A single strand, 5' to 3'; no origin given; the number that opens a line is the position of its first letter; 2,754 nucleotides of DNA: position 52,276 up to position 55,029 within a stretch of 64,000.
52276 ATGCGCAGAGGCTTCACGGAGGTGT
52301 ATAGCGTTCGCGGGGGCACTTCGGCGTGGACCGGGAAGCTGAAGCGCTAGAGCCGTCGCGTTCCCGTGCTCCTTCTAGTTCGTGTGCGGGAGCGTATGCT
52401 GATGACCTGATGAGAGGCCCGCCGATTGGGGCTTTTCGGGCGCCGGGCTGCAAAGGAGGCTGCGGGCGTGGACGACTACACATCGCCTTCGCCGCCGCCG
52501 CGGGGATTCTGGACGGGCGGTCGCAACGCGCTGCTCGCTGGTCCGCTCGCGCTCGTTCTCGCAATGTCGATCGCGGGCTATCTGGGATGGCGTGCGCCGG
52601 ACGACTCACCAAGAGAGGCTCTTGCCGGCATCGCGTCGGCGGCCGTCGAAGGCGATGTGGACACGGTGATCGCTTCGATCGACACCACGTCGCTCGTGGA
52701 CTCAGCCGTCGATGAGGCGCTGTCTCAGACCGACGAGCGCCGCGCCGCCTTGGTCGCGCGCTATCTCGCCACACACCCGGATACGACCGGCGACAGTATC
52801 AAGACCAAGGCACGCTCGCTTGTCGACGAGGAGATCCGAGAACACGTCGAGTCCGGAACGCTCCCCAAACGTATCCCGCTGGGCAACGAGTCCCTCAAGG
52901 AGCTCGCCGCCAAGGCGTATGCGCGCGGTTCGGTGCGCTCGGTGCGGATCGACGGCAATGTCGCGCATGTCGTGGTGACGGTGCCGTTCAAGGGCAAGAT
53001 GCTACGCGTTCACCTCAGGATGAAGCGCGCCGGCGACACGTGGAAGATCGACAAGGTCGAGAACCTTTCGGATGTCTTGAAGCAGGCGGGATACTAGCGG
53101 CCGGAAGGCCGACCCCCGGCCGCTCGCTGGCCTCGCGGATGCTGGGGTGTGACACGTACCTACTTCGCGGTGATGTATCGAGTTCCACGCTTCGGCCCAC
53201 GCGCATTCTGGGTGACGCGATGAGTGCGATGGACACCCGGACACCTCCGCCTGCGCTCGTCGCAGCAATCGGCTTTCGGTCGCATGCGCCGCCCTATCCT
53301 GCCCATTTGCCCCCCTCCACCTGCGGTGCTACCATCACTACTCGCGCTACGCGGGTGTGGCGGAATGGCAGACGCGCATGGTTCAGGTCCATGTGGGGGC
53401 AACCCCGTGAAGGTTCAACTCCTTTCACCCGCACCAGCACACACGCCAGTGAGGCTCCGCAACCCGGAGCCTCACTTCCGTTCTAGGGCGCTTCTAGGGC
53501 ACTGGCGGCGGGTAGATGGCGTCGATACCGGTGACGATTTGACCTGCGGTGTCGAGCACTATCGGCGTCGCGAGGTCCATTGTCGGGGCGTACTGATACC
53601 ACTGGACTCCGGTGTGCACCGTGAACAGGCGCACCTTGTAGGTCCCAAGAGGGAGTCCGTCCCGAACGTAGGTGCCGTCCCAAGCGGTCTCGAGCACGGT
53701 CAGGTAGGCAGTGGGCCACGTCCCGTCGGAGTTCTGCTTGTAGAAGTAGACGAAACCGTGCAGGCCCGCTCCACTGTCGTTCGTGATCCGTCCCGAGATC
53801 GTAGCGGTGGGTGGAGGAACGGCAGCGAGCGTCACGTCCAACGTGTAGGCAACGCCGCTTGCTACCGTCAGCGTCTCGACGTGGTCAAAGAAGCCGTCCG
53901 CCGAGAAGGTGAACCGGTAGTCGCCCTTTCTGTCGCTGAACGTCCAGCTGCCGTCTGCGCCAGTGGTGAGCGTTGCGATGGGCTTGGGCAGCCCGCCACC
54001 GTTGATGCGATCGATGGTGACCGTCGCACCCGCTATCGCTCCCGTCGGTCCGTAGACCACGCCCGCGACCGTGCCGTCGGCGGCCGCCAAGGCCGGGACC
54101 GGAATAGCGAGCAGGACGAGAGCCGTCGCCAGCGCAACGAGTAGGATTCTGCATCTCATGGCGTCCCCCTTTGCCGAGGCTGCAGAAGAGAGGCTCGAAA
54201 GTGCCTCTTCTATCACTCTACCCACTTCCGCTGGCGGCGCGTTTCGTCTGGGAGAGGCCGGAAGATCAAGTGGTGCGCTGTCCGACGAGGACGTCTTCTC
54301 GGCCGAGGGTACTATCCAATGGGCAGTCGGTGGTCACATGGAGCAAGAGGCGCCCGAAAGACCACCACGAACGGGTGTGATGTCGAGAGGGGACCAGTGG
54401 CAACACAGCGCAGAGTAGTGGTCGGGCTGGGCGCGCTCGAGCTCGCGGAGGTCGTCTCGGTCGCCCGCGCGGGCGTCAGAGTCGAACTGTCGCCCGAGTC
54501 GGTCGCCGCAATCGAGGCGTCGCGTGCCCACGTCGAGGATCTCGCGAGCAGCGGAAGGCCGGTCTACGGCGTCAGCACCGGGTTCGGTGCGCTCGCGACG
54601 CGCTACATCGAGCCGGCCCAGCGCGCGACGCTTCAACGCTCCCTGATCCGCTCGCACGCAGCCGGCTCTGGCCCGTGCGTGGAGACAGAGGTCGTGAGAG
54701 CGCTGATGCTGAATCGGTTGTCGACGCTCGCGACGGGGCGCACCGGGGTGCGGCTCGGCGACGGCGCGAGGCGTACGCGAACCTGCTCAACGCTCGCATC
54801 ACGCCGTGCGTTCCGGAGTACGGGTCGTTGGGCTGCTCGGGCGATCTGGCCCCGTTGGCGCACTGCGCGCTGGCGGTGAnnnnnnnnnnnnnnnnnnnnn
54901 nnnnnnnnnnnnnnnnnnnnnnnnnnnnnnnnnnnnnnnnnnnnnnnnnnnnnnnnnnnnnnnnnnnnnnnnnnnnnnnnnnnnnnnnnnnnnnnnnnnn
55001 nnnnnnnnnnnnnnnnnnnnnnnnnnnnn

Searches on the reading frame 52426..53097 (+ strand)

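Call 61: search_protein_families(library=pfam, proteins=[window:52426-53097:+], max_evalue=0.01)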
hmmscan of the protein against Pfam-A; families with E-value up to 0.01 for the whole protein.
window:52426-53097:+ (223 aa): 1 family
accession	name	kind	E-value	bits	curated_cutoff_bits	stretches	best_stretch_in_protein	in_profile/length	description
PF12893.14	Lumazine_bd_2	-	0.0031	18.7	22.1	1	164-208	65-110/116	Putative lumazine-binding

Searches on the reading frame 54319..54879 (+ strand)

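Call 61: search_protein_families(library=pfam, proteins=[window:54319-54879:+], max_evalue=0.01)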
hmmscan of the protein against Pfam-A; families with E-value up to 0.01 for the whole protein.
window:54319-54879:+ (186 aa): 1 family
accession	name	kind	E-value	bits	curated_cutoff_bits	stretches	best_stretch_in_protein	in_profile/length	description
PF00221.24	Lyase_aromatic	-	2.2e-35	122.7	27.3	1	40-146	1-107/466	Aromatic amino acid lyase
